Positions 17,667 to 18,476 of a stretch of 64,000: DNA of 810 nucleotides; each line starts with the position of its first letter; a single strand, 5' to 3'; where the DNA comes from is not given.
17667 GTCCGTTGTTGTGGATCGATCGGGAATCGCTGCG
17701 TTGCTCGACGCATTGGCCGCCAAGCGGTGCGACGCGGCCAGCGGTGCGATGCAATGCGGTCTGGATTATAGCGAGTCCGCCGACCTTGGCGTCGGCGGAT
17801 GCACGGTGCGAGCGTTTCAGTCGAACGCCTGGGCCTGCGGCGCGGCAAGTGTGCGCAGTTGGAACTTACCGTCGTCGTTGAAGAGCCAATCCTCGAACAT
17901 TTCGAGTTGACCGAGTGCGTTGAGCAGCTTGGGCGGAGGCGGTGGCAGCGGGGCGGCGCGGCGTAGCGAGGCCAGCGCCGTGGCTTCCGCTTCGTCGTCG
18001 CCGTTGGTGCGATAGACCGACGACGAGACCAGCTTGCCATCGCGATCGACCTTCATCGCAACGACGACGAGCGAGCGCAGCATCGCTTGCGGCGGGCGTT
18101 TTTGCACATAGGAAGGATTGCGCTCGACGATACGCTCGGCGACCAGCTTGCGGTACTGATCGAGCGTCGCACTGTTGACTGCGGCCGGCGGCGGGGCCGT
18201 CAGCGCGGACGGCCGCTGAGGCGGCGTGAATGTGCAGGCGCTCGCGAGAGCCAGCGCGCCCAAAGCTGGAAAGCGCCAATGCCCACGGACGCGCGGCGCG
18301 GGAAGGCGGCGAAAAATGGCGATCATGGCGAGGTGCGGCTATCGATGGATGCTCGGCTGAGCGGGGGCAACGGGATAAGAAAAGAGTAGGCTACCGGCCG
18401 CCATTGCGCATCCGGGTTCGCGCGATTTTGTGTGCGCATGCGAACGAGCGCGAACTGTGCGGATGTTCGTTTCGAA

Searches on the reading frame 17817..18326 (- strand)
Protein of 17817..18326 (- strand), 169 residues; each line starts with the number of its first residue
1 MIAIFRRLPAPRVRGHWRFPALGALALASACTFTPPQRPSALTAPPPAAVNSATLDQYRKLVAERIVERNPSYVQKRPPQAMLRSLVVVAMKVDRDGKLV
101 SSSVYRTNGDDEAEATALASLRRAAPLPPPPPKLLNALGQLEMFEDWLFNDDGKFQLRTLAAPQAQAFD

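Call 105: search_protein_families(library=pfam, proteins=[window:17817-18326:-], max_evalue=0.001)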
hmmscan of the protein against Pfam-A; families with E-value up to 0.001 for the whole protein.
window:17817-18326:- (169 aa): 1 family
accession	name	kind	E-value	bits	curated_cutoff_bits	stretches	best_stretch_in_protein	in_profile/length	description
PF13103.11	TonB_2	-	1.3e-06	28.9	22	1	56-131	2-72/85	TonB C terminal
